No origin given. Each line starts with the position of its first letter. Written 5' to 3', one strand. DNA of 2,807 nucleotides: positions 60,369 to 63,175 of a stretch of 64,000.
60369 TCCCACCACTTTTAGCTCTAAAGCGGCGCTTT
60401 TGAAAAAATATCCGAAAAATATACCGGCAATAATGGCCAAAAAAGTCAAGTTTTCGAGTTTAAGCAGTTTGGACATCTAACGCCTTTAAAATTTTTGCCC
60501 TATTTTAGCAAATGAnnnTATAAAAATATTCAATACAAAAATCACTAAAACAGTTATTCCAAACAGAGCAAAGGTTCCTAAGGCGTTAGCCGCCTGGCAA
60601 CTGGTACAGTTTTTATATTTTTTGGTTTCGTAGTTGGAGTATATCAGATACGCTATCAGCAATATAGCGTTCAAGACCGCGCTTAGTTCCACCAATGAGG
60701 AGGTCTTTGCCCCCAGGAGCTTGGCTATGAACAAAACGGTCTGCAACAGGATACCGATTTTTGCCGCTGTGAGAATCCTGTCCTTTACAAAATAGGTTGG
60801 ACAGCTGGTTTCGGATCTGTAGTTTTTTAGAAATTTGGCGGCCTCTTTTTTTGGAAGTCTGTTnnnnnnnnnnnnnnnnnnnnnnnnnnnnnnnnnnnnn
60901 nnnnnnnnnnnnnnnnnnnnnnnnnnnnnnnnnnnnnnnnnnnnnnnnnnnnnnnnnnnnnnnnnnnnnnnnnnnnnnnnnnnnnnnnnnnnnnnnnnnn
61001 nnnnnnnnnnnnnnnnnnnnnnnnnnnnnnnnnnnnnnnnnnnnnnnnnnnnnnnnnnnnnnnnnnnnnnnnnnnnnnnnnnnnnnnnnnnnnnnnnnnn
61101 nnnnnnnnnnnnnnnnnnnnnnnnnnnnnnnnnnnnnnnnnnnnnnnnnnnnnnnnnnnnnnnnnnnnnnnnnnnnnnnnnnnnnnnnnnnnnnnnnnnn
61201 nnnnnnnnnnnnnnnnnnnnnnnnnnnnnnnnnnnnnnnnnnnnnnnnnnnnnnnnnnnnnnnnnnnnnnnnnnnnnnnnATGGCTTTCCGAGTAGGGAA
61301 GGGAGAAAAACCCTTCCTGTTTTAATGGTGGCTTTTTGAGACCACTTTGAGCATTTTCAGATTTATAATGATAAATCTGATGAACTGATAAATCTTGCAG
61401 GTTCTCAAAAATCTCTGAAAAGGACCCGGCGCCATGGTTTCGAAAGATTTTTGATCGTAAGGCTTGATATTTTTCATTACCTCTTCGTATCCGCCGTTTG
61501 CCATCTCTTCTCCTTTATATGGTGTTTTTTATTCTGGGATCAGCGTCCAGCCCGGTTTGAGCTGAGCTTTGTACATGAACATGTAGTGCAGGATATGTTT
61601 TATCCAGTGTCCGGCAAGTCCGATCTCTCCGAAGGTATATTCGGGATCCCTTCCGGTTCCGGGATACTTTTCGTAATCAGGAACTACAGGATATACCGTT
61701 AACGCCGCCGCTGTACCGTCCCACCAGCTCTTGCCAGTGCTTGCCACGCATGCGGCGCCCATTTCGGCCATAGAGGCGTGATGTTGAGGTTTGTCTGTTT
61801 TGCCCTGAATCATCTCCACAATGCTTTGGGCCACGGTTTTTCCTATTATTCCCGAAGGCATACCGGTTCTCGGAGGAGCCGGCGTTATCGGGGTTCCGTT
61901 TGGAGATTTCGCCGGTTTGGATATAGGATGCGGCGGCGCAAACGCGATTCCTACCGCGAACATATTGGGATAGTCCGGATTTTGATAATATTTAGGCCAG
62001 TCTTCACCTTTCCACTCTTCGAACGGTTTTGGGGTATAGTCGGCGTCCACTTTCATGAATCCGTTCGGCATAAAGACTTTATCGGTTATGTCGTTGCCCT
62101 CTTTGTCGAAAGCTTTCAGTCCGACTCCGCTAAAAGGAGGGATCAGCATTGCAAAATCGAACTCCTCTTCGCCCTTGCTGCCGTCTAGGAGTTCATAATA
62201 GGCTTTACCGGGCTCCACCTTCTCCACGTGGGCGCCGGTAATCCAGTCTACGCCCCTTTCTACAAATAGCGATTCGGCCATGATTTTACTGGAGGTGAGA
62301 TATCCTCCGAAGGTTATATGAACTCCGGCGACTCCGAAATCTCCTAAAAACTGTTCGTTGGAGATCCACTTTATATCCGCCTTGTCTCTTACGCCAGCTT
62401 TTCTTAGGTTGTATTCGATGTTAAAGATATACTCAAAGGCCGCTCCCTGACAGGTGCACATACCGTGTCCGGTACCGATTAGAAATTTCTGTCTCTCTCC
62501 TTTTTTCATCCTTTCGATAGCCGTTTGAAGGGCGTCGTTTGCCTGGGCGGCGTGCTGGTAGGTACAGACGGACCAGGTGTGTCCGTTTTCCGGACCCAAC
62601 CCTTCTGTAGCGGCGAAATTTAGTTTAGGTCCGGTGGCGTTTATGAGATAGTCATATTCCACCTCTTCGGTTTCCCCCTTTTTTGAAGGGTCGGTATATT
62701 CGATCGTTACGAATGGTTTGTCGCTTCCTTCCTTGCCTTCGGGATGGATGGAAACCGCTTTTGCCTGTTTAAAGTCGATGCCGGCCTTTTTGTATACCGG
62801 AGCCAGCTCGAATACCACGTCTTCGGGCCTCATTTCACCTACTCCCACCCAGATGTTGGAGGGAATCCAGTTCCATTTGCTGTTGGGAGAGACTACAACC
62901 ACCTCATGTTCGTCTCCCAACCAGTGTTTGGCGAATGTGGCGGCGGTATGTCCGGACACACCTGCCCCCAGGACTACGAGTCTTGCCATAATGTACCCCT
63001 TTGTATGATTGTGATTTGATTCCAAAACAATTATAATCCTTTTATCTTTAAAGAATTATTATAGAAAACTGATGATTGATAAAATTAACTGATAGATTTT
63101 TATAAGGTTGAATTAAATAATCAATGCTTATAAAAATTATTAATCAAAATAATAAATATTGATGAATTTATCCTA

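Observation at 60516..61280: Catalytically dead peptide deformylase fused to a three-cysteine membrane domain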

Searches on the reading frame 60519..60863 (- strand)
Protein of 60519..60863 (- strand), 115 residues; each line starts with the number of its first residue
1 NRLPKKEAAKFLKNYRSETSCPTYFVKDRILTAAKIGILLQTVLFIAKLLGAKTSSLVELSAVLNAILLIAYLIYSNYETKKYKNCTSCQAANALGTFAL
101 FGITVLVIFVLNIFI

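Call 25: search_protein_representatives(alignment_id=A2)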
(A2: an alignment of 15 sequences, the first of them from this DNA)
Query: 15 sequences, 123 profile positions. Proteins with E-value up to 0.001 (for the whole library): 47; up to 1e-10: 27; up to 1e-30: 3. The best 47 are listed.
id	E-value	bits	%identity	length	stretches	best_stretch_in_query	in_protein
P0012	1.7e-49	183.1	-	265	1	1-121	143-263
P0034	5.6e-49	181.4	-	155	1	1-119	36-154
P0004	4.1e-40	152.8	-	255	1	1-119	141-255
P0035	5.6e-28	113.6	-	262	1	3-119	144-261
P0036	5.5e-26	107.2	-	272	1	1-119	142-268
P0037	2.8e-25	104.9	-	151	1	1-118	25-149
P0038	1.4e-24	102.6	-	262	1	1-118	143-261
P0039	1.1e-21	93.2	-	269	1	4-119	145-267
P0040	1.8e-21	92.6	-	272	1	2-119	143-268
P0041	6.5e-21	90.8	-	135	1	8-107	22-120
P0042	7.3e-20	87.4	-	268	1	19-119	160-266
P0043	5.9e-18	81.2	-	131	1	4-119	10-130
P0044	3.0e-17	78.9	-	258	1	14-118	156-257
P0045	6.9e-17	77.8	-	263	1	1-117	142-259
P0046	1.1e-16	77.1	-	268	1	6-119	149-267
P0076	1.3e-05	41.3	-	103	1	27-116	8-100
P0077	6.3e-05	39.1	-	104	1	26-119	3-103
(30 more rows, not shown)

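Call 33: find_encoding_contigs(protein=P0036, flank=6000, max_places=2)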
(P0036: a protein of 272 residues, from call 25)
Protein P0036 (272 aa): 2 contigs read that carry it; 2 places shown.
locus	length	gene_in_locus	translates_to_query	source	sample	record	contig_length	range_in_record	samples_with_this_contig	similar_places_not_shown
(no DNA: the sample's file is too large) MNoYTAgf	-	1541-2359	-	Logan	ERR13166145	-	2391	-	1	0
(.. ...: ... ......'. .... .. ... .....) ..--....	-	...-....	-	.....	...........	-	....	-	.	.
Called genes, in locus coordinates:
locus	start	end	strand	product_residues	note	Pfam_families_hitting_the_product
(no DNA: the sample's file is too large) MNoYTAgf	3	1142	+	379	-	?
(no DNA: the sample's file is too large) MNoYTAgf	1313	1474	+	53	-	-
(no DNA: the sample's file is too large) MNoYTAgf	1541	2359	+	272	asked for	PF01327:Pep_deformylase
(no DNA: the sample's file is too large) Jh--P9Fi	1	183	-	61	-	?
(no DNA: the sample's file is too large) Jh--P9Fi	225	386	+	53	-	-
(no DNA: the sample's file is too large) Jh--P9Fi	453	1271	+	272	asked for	PF01327:Pep_deformylase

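Call 35: find_homologous_proteins(query=A6, max_evalue=0.001)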
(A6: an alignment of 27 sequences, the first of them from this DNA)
Query A6 (27 sequences) (115 aa, profile of the alignment): 21 proteins with E <= 0.001 among 2234 candidates.
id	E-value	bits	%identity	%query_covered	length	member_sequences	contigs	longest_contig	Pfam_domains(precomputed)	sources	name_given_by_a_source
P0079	1.7e-39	153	30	83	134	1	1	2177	-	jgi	jgi:hypothetical protein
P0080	2.7e-37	145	26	68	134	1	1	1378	-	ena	-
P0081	2.4e-36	142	27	70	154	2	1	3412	-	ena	-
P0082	1.1e-35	140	29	87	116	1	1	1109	-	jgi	-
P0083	2.4e-35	139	31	69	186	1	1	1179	-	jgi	jgi:hypothetical protein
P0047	4.2e-35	138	27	70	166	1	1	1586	-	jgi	-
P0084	5.7e-34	135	31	83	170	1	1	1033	-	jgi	-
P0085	1.7e-33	133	31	83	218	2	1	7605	PF01327.27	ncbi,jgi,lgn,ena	-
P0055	3.8e-33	132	24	66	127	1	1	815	-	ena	-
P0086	4.3e-33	132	38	86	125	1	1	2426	-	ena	-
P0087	7.1e-33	131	35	83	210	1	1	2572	PF01327.27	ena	-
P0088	6.8e-32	128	27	70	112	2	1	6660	-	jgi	jgi:hypothetical protein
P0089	7.6e-32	128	32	66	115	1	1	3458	-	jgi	jgi:hypothetical protein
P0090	2.9e-30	123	32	38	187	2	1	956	PF01327.27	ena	-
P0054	1.2e-29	121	45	33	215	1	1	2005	-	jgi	jgi:peptide deformylase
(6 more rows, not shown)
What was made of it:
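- Tried and rejected: A profile search with the C-terminal domain through find_homologous_proteins returned mostly short fragments (call 35) and added little.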

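Call 68: find_encoding_contigs(protein=P0076, flank=5000, max_places=3)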
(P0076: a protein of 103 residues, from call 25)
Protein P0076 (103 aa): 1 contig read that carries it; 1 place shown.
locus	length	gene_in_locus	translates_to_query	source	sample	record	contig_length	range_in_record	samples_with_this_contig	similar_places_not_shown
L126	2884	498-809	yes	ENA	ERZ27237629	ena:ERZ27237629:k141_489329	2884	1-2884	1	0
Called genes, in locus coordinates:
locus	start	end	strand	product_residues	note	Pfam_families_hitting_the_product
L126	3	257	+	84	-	?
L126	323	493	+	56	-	-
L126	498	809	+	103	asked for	-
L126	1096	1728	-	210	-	PF00899:ThiF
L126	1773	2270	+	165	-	PF03449:GreA_GreB_N, PF01272:GreA_GreB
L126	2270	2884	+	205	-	?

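Call 69: find_encoding_contigs(protein=P0077, flank=5000, max_places=3)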
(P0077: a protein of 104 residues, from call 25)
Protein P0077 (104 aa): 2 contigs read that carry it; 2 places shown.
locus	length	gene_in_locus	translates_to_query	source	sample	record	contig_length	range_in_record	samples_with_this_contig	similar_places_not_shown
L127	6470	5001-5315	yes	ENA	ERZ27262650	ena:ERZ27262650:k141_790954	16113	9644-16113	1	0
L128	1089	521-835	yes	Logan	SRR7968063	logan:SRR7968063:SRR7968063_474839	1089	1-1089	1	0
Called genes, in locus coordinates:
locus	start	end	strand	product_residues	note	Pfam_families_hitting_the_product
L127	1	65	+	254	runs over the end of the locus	PF00072:Response_reg, PF00486:Trans_reg_C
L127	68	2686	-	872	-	PF00989:PAS, PF13426:PAS_9, PF08447:PAS_3, PF00512:HisKA, PF02518:HATPase_c, PF00072:Response_reg, PF01627:Hpt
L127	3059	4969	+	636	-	PF07696:7TMR-DISMED2, PF07695:7TMR-DISM_7TM, PF00512:HisKA (faint), PF02518:HATPase_c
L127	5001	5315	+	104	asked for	-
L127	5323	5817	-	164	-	PF01327:Pep_deformylase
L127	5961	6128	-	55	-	-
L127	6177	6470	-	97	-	?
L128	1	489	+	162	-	?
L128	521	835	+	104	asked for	-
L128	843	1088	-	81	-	?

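Call 86: search_protein_families(library=pfam, proteins=[L127:3059-4969:+], max_evalue=0.001)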
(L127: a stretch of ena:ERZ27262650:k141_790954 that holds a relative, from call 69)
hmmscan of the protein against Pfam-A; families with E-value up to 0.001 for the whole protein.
L127:3059-4969:+ (636 aa): 4 families
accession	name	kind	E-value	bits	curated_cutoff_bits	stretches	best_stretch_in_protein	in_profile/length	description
PF07695.17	7TMR-DISM_7TM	-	4.8e-46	157.7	29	1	169-370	3-205/205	7TM diverse intracellular signalling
PF07696.17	7TMR-DISMED2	-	2.5e-26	92.7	22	1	24-155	3-135/136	7TMR-DISM extracellular 2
PF02518.31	HATPase_c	-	7.4e-21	75.1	26.4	1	528-635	4-109/111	Histidine kinase-, DNA gyrase B-, and HSP90-like ATPase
PF00512.31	HisKA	-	1.6e-05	25.3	26.9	1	416-483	2-64/66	His Kinase A (phospho-acceptor) domain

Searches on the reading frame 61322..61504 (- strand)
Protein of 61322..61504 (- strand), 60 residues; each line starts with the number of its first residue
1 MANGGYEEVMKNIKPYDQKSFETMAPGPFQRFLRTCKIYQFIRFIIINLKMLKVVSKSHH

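Call 3: search_protein_families(library=pfam, proteins=[window:61322-61504:-], max_evalue=1)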
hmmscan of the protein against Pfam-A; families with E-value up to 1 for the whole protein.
window:61322-61504:- (60 aa): 1 family
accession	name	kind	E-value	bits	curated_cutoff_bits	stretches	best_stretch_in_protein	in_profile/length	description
PF17299.7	DUF5350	-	0.16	12.9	25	1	17-43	23-49/57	Family of unknown function (DUF5350)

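Call 4: search_protein_families(library=ncbifam, proteins=[window:61322-61504:-], max_evalue=1)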
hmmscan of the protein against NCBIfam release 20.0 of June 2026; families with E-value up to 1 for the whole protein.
window:61322-61504:- (60 aa): 0 families

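Call 66: find_homologous_proteins(query=A7, max_evalue=0.01)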
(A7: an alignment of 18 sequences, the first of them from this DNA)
Query A7 (18 sequences) (60 aa, profile of the alignment): 1463 proteins with E <= 0.01 among 1954 candidates; the best 120 are listed.
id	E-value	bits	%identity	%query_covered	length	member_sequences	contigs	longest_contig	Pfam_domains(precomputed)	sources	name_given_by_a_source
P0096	9.4e-28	113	69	80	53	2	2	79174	-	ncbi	-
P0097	1.0e-27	113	69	80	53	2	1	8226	-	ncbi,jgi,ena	-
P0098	1.2e-27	113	65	82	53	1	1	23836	-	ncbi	-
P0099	1.4e-27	113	67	80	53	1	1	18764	-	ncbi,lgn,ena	-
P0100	1.9e-27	112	73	82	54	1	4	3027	-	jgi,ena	jgi:hypothetical protein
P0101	2.9e-27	112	62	88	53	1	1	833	-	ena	-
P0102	3.2e-27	112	57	88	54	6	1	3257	-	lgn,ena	-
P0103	4.4e-27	111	66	78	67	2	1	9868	-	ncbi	-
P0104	4.5e-27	111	64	88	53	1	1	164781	-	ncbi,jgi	-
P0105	4.7e-27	111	67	82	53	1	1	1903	-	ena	-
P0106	4.8e-27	111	68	88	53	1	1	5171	-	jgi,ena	-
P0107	5.0e-27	111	60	88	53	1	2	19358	-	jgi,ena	-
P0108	5.5e-27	111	66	88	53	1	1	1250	-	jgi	jgi:hypothetical protein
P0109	5.9e-27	111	62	88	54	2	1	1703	-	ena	-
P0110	6.0e-27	111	60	88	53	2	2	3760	-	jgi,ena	-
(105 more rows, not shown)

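Call 83: predict_structure(alignment_id=A8)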
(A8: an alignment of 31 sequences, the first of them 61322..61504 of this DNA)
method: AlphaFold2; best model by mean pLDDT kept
length: 60 residues; sequences in the alignment: 31
mean_pLDDT: 69.2   pTM: 0.34
mean pLDDT of the five models: 69.2, 68.8, 67.0, 66.7, 65.8
residues with pLDDT >= 90: 8; 70-90: 19; 50-70: 26; < 50: 7
segments of 3 or more residues with pLDDT < 50: 19-21
pLDDT, mean of each block of 10 residues (from residue 1): 55 52 58 79 92 78
secondary structure, 60 per line:
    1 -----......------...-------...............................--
elements in order: H6-11 H28-58

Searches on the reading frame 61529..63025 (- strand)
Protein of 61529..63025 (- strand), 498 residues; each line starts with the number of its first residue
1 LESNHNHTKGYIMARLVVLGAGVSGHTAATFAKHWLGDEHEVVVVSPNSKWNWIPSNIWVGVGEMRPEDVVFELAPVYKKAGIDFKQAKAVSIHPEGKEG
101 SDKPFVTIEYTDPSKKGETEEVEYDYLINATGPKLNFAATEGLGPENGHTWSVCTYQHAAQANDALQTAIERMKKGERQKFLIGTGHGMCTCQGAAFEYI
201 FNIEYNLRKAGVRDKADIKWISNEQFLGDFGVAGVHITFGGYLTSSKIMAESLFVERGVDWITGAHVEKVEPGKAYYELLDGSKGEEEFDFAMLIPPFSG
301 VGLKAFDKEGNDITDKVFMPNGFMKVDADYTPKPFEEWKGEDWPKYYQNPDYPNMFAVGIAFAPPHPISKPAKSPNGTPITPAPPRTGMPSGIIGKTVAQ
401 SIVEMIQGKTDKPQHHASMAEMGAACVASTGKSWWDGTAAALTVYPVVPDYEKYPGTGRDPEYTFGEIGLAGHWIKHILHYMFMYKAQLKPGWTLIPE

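Call 3: search_protein_families(library=pfam, proteins=[window:61529-63025:-], max_evalue=1)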
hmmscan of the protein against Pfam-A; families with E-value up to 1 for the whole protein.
window:61529-63025:- (498 aa): 7 families
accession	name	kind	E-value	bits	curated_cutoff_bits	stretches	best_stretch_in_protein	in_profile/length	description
PF07992.20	Pyr_redox_2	-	6.2e-10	39.4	26.1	1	15-160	2-136/291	Pyridine nucleotide-disulphide oxidoreductase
PF01266.30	DAO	-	0.00042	20.4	27.9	1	63-192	144-267/353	FAD dependent oxidoreductase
PF00070.33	Pyr_redox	-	0.039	14.9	22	0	15-47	1-32/82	Pyridine nucleotide-disulphide oxidoreductase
PF11578.13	DUF3237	-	0.042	14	24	0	47-73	119-145/149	Protein of unknown function (DUF3237)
PF06924.17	DUF1281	-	0.072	13.1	27.3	1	244-297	92-146/177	Protein of unknown function (DUF1281)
PF01262.27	AlaDh_PNT_C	-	0.11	12.4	23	1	11-34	26-49/214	Alanine dehydrogenase/PNT, C-terminal domain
PF01182.26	Glucosamine_iso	-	0.12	12.6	27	1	16-46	131-163/225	Glucosamine-6-phosphate isomerases/6-phosphogluconolactonase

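Call 4: search_protein_families(library=ncbifam, proteins=[window:61529-63025:-], max_evalue=1)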
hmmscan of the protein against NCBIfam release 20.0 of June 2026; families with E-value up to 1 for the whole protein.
window:61529-63025:- (498 aa): 4 families
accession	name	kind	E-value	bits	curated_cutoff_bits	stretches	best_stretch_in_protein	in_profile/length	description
NF049943.1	SQR_III_seleno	exception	1e-13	50.9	525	1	15-299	2-251/406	type III sulfide quinone reductase, selenoprotein subtype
TIGR03385.1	CoA_CoA_reduc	equivalog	0.0068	15.2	578.8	1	15-173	1-147/439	CoA-disulfide reductase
NF046103.1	NOXase_Strep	equivalog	0.067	12.1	600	1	16-168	2-144/442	H2O-forming NADH oxidase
TIGR01198.1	pgl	equivalog_domain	0.081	12.4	124.45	1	16-47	130-161/234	6-phosphogluconolactonase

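Call 18: search_solved_structures(query=window:61529-63025:-, max_evalue=0.001)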
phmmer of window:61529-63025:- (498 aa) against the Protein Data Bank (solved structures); distinct sequences matched with E-value up to 0.001: 16.
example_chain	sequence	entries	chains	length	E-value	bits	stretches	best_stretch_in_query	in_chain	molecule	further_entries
3hyv_A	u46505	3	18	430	2.7e-40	141.7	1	15-313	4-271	Sulfide-quinone reductase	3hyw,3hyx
3sz0_A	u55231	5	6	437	2.5e-34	122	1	14-365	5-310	Sulfide-quinone reductase, putative | Sulfide-quinone reductase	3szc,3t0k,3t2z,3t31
3szf_A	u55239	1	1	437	3.3e-34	121.6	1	14-365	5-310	Sulfide-quinone reductase, putative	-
3sx6_A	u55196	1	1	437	6.6e-34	120.6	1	14-360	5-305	Sulfide-quinone reductase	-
3sy4_A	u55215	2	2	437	6.8e-34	120.6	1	14-365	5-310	Sulfide-quinone reductase, putative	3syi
3t2y_A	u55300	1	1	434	1.9e-33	119.1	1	13-365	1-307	Sulfide-quinone reductase, putative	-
3kpk_A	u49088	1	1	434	2.1e-33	119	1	13-365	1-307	Sulfide-quinone reductase, putative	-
3sxi_A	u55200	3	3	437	5.5e-33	117.6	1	14-365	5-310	Sulfide-quinone reductase, putative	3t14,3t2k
3szw_A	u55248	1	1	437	7.1e-33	117.2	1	14-365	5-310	Sulfide-quinone reductase, putative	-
3h8i_A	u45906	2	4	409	9.6e-06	27.7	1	13-300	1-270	NADH oxidase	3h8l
8dhk_A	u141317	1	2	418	0.00013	24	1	16-225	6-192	Sulfide:quinone oxidoreductase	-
4g9k_A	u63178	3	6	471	0.00018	23.5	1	18-143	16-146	Rotenone-insensitive NADH-ubiquinone oxidoreductase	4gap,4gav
5yjw_A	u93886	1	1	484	0.00018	23.4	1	18-143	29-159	Rotenone-insensitive NADH-ubiquinone oxidoreductase, mitochondrial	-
5yjy_A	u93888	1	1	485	0.00018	23.4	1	18-143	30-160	Rotenone-insensitive NADH-ubiquinone oxidoreductase, mitochondrial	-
5yjx_A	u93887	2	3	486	0.00018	23.4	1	18-143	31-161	Rotenone-insensitive NADH-ubiquinone oxidoreductase, mitochondrial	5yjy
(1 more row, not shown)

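Call 67: search_solved_structures(query=window:61529-63025:-, max_evalue=1e-30, show_alignments=1)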
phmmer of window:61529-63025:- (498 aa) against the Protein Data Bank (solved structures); distinct sequences matched with E-value up to 1e-30: 9.
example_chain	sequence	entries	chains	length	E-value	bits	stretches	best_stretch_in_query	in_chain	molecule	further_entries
3hyv_A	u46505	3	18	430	2.7e-40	141.7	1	15-313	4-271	Sulfide-quinone reductase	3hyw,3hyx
3sz0_A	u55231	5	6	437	2.5e-34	122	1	14-365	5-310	Sulfide-quinone reductase, putative | Sulfide-quinone reductase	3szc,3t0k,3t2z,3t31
3szf_A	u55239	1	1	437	3.3e-34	121.6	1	14-365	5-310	Sulfide-quinone reductase, putative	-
3sx6_A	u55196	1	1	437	6.6e-34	120.6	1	14-360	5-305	Sulfide-quinone reductase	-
3sy4_A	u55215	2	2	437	6.8e-34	120.6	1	14-365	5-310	Sulfide-quinone reductase, putative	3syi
3t2y_A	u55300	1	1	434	1.9e-33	119.1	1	13-365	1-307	Sulfide-quinone reductase, putative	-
3kpk_A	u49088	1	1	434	2.1e-33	119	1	13-365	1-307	Sulfide-quinone reductase, putative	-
3sxi_A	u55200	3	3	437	5.5e-33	117.6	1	14-365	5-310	Sulfide-quinone reductase, putative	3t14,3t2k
3szw_A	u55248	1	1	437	7.1e-33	117.2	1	14-365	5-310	Sulfide-quinone reductase, putative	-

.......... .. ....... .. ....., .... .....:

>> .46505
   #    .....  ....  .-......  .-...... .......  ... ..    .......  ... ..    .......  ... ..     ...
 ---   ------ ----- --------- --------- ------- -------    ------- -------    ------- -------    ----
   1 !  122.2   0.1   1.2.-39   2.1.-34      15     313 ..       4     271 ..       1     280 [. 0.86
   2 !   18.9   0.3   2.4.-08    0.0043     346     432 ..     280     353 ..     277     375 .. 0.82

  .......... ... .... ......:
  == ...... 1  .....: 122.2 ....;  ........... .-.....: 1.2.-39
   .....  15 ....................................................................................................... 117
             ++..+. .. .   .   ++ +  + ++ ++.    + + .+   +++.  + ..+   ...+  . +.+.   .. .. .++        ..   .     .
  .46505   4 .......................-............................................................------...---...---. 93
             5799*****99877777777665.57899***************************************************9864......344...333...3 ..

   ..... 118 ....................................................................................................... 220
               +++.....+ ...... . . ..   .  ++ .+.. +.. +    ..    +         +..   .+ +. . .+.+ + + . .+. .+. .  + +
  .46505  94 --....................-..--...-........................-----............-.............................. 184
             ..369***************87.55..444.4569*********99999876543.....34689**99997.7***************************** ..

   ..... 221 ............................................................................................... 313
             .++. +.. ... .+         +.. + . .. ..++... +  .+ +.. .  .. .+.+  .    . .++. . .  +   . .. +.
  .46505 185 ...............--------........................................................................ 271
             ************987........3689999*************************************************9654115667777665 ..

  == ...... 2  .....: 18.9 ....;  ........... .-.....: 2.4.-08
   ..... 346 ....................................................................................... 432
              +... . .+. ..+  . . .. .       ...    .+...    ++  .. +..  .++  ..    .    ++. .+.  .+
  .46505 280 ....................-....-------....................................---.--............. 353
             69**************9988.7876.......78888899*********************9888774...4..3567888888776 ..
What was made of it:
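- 61529..63025 (-): Sulfide:quinone reductase, type I/IV-like. The start codon is uncertain: TTG at 63025, or ATG about 36 nt downstream. All three type-I cysteines align (C124, C156, C347) (calls 18, 67).
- On Type I/IV sulfide:quinone reductase (the neighbouring gene, not the finding itself): 3HYV at E=2.7e-40, and all three Cys align (call 67).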
